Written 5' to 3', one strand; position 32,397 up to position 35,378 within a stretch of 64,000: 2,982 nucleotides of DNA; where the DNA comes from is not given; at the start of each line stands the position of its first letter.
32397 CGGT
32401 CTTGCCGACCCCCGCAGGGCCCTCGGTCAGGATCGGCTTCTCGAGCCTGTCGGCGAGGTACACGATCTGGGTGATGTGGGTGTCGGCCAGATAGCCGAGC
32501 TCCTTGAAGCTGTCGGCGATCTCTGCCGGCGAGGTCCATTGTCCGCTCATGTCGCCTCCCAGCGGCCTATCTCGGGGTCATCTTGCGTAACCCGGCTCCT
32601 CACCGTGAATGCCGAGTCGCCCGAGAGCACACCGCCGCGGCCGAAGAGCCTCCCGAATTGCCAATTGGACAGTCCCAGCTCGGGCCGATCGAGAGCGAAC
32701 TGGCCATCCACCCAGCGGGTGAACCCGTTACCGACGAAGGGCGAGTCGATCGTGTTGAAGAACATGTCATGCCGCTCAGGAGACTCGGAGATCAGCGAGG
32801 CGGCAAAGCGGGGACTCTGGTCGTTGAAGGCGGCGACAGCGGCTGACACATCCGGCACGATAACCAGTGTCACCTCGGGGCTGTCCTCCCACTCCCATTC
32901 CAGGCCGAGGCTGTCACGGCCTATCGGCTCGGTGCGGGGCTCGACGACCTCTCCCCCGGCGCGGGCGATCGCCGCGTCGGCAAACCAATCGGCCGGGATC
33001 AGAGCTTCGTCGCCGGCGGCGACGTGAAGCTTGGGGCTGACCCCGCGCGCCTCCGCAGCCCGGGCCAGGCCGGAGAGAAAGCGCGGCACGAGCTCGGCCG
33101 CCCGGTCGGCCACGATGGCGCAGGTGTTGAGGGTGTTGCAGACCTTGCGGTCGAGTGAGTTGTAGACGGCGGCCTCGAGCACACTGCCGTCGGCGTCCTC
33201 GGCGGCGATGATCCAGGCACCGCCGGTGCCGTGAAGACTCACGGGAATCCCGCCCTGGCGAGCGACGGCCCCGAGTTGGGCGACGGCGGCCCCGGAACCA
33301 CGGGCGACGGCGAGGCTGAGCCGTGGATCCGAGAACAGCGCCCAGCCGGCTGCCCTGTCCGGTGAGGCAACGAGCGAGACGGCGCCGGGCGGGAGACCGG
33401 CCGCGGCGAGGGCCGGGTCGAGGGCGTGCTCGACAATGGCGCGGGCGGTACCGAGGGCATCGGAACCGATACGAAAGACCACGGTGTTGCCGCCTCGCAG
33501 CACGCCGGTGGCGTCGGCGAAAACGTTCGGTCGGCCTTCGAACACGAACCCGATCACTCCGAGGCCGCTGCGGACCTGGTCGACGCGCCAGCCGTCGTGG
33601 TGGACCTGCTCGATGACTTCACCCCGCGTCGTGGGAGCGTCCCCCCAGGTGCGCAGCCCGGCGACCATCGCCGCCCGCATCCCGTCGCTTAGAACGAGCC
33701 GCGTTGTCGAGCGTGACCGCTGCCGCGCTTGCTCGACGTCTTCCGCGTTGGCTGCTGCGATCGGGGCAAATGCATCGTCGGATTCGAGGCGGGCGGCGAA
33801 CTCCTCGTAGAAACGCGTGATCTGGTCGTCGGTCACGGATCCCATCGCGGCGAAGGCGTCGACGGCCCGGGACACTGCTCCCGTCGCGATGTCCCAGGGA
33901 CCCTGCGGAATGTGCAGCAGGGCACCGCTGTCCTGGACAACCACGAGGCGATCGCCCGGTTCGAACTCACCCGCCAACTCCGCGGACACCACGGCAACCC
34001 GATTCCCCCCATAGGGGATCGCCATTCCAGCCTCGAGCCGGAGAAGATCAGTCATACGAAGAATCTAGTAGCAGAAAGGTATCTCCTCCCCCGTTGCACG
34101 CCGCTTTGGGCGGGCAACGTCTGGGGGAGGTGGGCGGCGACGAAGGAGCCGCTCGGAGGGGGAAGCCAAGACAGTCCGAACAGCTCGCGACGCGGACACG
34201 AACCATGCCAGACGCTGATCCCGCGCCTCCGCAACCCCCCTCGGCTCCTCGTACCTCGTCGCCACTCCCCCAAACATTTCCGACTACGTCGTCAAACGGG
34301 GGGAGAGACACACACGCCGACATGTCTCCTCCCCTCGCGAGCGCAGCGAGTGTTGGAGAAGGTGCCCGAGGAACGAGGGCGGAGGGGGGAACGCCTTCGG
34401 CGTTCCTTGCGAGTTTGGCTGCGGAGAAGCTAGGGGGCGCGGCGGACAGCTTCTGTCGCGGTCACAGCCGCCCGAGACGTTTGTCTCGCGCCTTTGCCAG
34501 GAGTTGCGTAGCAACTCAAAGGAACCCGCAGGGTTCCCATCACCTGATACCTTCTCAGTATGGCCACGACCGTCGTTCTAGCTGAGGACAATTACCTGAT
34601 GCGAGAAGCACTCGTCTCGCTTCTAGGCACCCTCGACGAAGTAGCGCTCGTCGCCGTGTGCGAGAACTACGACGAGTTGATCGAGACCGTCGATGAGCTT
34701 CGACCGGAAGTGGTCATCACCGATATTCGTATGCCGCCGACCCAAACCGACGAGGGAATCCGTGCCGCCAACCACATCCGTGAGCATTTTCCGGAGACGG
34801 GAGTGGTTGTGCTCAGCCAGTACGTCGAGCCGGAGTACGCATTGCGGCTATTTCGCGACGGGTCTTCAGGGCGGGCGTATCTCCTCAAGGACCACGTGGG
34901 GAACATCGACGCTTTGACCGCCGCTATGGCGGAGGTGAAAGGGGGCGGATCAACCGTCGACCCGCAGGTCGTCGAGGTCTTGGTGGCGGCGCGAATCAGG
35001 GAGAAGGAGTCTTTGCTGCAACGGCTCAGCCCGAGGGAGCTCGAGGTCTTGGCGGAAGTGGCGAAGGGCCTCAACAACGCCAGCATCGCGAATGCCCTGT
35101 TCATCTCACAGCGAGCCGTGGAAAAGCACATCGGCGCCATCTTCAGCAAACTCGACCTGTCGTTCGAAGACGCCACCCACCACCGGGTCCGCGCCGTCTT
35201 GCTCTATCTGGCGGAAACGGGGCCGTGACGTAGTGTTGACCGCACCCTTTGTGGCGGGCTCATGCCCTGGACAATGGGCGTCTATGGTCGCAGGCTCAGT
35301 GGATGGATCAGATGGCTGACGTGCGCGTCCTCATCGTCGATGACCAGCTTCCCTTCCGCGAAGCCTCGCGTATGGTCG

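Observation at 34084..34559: Family of ~220-nt GC-rich mosaic intergenic elements with terminal inverted repeats (MITE-like), three loci in 64 kb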

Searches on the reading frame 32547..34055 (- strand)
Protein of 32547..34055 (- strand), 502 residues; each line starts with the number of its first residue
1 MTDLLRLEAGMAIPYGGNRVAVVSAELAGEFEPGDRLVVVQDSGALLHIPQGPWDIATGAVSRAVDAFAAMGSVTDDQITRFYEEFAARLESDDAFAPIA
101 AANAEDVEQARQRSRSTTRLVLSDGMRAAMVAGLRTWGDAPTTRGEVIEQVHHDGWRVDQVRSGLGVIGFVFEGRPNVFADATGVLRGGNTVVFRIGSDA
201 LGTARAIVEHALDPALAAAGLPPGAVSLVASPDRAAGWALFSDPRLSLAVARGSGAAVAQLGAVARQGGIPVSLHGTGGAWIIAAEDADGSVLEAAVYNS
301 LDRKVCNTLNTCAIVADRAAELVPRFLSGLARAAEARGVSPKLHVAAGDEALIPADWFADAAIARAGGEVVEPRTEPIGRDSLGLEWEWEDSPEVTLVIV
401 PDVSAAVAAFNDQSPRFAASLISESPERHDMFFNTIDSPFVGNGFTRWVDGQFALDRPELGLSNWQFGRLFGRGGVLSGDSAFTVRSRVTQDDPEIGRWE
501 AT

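Call 25: find_homologous_proteins(query=window:32547-34055:-, max_evalue=1e-50)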
Query window:32547-34055:- (502 aa): 7239 proteins with E <= 1e-50 among 8000 candidates; the best 120 are listed.
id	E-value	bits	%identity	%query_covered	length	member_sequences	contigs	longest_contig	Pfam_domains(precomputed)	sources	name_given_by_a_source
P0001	0.0e+0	1012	94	98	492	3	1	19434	PF00171.28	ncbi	-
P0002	1.1e-294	996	90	100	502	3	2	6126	PF00171.28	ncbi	-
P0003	1.3e-291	985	92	98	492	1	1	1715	PF00171.28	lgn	-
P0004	1.5e-290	982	91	98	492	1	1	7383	PF00171.28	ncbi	-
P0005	8.0e-289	976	91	97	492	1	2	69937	PF00171.28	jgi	jgi:glutamate-5-semialdehyde dehydrogenase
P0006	5.8e-285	963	88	100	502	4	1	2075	PF00171.28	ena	-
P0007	8.1e-280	946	86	100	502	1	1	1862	PF00171.28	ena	-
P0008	1.3e-279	946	87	99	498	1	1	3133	PF00171.28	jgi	jgi:glutamate-5-semialdehyde dehydrogenase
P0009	1.5e-273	926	85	98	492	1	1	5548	PF00171.28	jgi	jgi:glutamate-5-semialdehyde dehydrogenase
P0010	1.8e-256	869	80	99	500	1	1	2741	PF00171.28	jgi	jgi:glutamate-5-semialdehyde dehydrogenase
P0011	1.0e-255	867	79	98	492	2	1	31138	PF00171.28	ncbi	-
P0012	2.6e-254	862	80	99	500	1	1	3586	PF00171.28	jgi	jgi:glutamate-5-semialdehyde dehydrogenase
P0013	5.0e-251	851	78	99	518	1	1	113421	PF00171.28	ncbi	-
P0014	9.9e-251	851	78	100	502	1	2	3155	PF00171.28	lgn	-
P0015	3.5e-249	845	77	99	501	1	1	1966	PF00171.28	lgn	-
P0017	1.6e-246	837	78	99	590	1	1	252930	PF00171.28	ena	-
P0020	4.4e-243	825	76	99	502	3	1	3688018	PF00171.28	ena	-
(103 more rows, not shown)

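Call 26: find_encoding_contigs(protein=P0001, flank=10000, max_places=4)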
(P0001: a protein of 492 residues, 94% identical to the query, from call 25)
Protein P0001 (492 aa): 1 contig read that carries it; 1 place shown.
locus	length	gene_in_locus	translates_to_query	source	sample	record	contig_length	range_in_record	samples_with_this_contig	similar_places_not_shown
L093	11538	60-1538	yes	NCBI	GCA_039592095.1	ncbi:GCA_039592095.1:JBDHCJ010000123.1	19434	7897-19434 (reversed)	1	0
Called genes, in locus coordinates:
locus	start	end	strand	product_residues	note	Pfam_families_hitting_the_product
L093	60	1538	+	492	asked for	PF00171:Aldedh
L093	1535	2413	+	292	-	PF13191:AAA_16 (weak), PF07724:AAA_2 (weak), PF13401:AAA_22 (faint), PF00004:AAA, PF07726:AAA_3 (faint), PF07728:AAA_5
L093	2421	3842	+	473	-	PF05762:VWA_CoxE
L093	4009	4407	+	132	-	PF00072:Response_reg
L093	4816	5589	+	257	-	PF01467:CTP_transf_like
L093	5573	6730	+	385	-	PF13399:LytR_C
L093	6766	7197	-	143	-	-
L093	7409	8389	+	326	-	PF00561:Abhydrolase_1 (weak), PF12146:Hydrolase_4 (weak)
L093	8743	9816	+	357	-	PF08240:ADH_N, PF00107:ADH_zinc_N, PF13602:ADH_zinc_N_2 (weak)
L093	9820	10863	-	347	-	PF08240:ADH_N (weak), PF00107:ADH_zinc_N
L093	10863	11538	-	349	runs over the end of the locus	PF00005:ABC_tran, PF13304:AAA_21 (faint), PF08352:oligo_HPY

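Call 27: find_encoding_contigs(protein=P0005, flank=10000, max_places=4)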
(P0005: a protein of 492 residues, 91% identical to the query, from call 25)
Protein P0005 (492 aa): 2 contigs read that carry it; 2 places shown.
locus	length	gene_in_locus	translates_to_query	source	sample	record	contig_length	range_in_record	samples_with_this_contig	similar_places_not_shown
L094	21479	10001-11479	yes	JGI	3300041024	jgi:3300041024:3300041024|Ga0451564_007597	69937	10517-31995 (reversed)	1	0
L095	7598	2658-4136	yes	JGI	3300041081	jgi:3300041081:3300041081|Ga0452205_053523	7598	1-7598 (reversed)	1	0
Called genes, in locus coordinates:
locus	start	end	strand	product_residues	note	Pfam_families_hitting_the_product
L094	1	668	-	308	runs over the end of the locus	PF00296:Bac_luciferase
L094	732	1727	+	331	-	PF00582:Usp, PF00355:Rieske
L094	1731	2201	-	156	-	-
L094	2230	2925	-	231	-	PF09509:Hypoth_Ymh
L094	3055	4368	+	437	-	PF00072:Response_reg, PF00211:Guanylate_cyc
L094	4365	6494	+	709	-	PF07730:HisKA_3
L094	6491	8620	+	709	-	PF02518:HATPase_c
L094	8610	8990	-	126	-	PF00072:Response_reg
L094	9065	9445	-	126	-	PF00196:GerE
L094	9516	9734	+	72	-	-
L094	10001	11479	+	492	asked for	PF00171:Aldedh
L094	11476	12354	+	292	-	PF13191:AAA_16 (weak), PF07724:AAA_2 (weak), PF13401:AAA_22 (faint), PF00004:AAA, PF07726:AAA_3 (faint), PF07728:AAA_5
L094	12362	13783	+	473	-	PF05762:VWA_CoxE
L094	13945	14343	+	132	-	PF00072:Response_reg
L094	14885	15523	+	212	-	PF01467:CTP_transf_like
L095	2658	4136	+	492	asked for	PF00171:Aldedh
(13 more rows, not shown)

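Call 39: find_encoding_contigs(protein=P0013, flank=10000, max_places=3)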
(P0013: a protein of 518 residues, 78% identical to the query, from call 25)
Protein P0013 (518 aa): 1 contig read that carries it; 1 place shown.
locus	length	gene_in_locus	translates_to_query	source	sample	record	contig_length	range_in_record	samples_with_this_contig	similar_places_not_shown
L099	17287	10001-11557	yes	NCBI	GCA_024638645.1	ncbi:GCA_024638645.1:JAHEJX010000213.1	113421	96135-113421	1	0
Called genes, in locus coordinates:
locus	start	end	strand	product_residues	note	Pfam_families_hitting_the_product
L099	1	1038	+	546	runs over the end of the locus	PF07690:MFS_1 (weak)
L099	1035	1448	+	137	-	PF02082:Rrf2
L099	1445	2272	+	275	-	PF13442:Cytochrome_CBB3, PF00034:Cytochrom_C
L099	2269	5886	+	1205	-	PF00384:Molybdopterin, PF28599:NarG_dom_V, PF01568:Molydop_binding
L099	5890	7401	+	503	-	PF12797:Fer4_2 (faint), PF12838:Fer4_7 (weak), PF13237:Fer4_10, PF13247:Fer4_11, PF14711:Nitr_red_bet_C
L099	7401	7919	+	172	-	-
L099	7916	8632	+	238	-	PF02665:Nitrate_red_gam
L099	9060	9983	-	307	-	PF00296:Bac_luciferase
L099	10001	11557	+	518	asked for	PF00171:Aldedh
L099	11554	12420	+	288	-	PF13191:AAA_16 (weak), PF07724:AAA_2 (weak), PF13401:AAA_22 (faint), PF00004:AAA, PF07726:AAA_3 (faint), PF07728:AAA_5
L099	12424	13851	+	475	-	PF05762:VWA_CoxE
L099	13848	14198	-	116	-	-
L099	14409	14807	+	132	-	PF00072:Response_reg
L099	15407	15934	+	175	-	PF01467:CTP_transf_like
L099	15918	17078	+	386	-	PF13399:LytR_C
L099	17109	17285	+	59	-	?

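Call 40: find_encoding_contigs(protein=P0017, flank=10000, max_places=3)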
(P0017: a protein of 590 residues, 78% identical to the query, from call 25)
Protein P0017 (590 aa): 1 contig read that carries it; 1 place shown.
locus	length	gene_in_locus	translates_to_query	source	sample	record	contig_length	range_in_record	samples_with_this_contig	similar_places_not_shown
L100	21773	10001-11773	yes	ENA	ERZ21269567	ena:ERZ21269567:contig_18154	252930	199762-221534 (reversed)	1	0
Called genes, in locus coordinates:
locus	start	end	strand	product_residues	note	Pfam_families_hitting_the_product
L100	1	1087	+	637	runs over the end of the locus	PF00384:Molybdopterin, PF28599:NarG_dom_V, PF01568:Molydop_binding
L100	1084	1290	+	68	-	PF12797:Fer4_2 (weak)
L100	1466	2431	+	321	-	PF12838:Fer4_7 (weak), PF13237:Fer4_10, PF13247:Fer4_11, PF14711:Nitr_red_bet_C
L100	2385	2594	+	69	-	-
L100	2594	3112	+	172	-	-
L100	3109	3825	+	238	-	PF02665:Nitrate_red_gam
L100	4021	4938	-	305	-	PF00581:Rhodanese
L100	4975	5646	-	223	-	PF03916:NrfD, PF14589:NrfD_2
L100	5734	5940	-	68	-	-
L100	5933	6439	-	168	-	PF12838:Fer4_7 (faint), PF13247:Fer4_11, PF13237:Fer4_10 (weak), PF13187:Fer4_9 (weak), PF00037:Fer4, PF12797:Fer4_2, PF12837:Fer4_6, PF13237:Fer4_10 (weak), +2 more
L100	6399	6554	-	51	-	PF12797:Fer4_2 (weak), PF00037:Fer4 (weak)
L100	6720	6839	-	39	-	-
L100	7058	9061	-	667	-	PF04879:Molybdop_Fe4S4, PF00384:Molybdopterin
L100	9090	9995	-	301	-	PF00296:Bac_luciferase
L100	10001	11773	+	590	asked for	PF00171:Aldedh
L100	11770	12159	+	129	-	-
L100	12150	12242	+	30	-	-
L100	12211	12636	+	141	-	-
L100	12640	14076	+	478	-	PF05762:VWA_CoxE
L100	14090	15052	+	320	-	-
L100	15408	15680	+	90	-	PF00072:Response_reg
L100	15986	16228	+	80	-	PF01551:Peptidase_M23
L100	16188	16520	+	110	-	PF01467:CTP_transf_like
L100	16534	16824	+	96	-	-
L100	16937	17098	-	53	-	-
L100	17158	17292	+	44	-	-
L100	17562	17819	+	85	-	-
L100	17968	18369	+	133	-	PF02410:RsfS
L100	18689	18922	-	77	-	-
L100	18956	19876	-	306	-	PF00126:HTH_1, PF03466:LysR_substrate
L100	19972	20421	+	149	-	-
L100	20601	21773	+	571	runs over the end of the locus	-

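Call 41: find_encoding_contigs(protein=P0011, flank=10000, max_places=3)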
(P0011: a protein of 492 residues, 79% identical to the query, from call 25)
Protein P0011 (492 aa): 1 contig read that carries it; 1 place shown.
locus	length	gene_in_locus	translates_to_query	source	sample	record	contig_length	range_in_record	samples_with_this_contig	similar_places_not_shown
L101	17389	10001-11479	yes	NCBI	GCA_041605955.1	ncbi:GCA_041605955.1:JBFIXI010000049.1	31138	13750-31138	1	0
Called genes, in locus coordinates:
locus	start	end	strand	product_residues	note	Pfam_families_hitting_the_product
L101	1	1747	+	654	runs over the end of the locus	PF03717:PBP_dimer, PF00905:Transpeptidase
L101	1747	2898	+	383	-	PF01098:FTSW_RODA_SPOVE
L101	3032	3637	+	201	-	PF00265:TK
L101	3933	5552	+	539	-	PF10150:RNase_E_G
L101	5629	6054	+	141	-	-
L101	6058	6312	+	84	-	PF01016:Ribosomal_L27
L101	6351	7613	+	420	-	PF01018:GTP1_OBG, PF02421:FeoB_N, PF01926:MMR_HSR1, PF09269:DUF1967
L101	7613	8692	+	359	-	PF00696:AA_kinase, PF01472:PUA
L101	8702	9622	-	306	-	PF00296:Bac_luciferase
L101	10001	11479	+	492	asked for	PF00171:Aldedh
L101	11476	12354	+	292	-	PF13191:AAA_16 (weak), PF07724:AAA_2 (faint), PF13401:AAA_22 (faint), PF00004:AAA, PF07726:AAA_3 (faint), PF07728:AAA_5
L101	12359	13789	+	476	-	PF05762:VWA_CoxE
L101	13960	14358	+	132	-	PF00072:Response_reg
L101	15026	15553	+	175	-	PF01467:CTP_transf_like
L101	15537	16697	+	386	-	PF13399:LytR_C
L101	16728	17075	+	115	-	PF02410:RsfS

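Call 53: find_encoding_contigs(protein=P0002, flank=10000, max_places=4)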
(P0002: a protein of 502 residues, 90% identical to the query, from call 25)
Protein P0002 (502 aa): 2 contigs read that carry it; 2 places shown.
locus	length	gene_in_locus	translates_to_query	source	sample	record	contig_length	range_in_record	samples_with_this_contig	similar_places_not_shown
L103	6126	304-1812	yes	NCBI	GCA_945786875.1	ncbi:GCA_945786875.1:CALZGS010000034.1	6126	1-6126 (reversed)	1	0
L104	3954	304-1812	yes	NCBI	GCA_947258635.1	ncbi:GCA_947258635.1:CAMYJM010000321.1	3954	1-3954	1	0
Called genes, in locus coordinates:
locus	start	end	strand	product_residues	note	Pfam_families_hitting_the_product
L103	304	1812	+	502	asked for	PF00171:Aldedh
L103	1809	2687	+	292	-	PF13191:AAA_16 (weak), PF07724:AAA_2 (weak), PF13401:AAA_22 (weak), PF00004:AAA, PF07726:AAA_3 (faint), PF07728:AAA_5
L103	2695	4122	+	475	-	PF05762:VWA_CoxE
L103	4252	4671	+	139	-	PF00072:Response_reg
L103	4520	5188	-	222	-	-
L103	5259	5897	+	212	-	PF01467:CTP_transf_like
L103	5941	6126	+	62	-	?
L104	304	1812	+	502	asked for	PF00171:Aldedh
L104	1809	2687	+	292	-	PF13191:AAA_16 (weak), PF07724:AAA_2 (weak), PF13401:AAA_22 (weak), PF00004:AAA, PF07726:AAA_3 (faint), PF07728:AAA_5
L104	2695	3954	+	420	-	?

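Call 54: find_encoding_contigs(protein=P0004, flank=10000, max_places=4)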
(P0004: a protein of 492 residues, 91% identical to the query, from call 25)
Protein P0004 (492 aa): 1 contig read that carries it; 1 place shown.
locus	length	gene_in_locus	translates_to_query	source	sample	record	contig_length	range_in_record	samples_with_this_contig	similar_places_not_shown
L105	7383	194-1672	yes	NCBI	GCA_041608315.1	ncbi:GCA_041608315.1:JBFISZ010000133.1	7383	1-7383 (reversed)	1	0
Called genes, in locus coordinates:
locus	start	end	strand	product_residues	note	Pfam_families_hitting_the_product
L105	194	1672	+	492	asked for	PF00171:Aldedh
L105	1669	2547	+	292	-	PF13191:AAA_16 (weak), PF07724:AAA_2 (weak), PF13401:AAA_22 (weak), PF00004:AAA, PF07726:AAA_3 (faint), PF07728:AAA_5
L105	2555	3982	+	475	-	PF05762:VWA_CoxE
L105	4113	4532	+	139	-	PF00072:Response_reg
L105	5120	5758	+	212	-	PF01467:CTP_transf_like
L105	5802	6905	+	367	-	PF13399:LytR_C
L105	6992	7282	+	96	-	PF02410:RsfS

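Call 68: search_protein_families(library=pfam, proteins=[window:32547-34055:-])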
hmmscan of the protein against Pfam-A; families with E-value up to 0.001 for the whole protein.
window:32547-34055:- (502 aa): 1 family
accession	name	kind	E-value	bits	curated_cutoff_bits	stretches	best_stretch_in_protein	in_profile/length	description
PF00171.27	Aldedh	-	5.7e-10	38.8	23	1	143-313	107-270/461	Aldehyde dehydrogenase family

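Call 81: find_encoding_contigs(protein=P0020, flank=10000, max_places=3)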
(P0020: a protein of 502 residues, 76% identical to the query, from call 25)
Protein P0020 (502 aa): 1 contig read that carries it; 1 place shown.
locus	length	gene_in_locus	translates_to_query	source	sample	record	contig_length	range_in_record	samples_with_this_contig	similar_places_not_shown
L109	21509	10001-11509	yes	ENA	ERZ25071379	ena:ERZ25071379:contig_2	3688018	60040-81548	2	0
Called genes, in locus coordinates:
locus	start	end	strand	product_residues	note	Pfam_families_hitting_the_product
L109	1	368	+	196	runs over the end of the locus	-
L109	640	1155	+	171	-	-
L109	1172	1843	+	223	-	-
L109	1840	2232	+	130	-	-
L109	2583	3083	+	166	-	-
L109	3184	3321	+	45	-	-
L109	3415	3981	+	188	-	PF00265:TK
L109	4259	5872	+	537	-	PF10150:RNase_E_G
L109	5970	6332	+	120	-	PF00829:Ribosomal_L21p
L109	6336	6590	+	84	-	PF01016:Ribosomal_L27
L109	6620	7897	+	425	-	PF01018:GTP1_OBG, PF01926:MMR_HSR1, PF02421:FeoB_N, PF09269:DUF1967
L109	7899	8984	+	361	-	PF00696:AA_kinase, PF01472:PUA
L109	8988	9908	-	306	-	PF00296:Bac_luciferase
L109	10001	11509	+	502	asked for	PF00171:Aldedh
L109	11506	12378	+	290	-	PF07724:AAA_2 (weak), PF00004:AAA, PF07726:AAA_3 (faint), PF07728:AAA_5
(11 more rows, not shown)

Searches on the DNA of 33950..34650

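Call 17: search_rna_families(source=window, start=33950, end=34650, threshold=evalue, max_evalue=5)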
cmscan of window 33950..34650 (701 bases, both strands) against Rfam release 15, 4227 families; matches with E-value up to 5: 2.
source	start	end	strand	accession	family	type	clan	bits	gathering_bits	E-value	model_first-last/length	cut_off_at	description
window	34145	34244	-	RF03446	mir-2954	Gene; miRNA;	-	16.3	96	3.4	1-63/63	no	mir-2954 microRNA precursor family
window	34234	34390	-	RF01064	mir-253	Gene; miRNA;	-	16.1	72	3.6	1-98/98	no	mir-253 microRNA precursor family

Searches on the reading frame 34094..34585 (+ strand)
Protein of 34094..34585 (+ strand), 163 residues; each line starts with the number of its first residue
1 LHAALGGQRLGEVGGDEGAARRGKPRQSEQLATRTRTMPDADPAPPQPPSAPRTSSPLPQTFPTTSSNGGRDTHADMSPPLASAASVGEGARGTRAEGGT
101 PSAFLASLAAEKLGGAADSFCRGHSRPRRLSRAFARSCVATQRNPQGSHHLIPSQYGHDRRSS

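Call 70: search_protein_representatives(protein=window:34094-34585:+)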
Query: 163 residues. Proteins with E-value up to 0.001 (for the whole library): 1; up to 1e-10: 0; up to 1e-30: 0. The best 1 are listed.
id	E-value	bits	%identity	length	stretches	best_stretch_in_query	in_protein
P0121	1.8e-04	38.3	26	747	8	27-71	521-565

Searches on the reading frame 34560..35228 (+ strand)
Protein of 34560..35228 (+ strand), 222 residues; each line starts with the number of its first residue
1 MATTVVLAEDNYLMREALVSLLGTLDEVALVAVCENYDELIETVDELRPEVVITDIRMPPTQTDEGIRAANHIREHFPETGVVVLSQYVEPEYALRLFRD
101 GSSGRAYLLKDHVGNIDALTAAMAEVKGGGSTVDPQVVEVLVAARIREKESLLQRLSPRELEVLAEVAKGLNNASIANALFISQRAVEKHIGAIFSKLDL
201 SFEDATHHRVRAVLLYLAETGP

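Call 9: find_encoding_contigs(protein=window:34560-35228:+, flank=10000, max_places=10)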
Protein window:34560-35228:+ (222 aa): no gene with exactly this product is on record in the collection.

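Call 68: search_protein_families(library=pfam, proteins=[window:34560-35228:+])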
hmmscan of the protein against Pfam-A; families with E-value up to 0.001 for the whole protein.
window:34560-35228:+ (222 aa): 2 families
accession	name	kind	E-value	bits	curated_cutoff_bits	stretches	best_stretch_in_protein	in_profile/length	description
PF00072.30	Response_reg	-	1e-14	55.1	30.2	1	5-110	1-99/111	Response regulator receiver domain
PF00196.25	GerE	-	3.9e-14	52.5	23.5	1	155-200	2-47/57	Bacterial regulatory proteins, luxR family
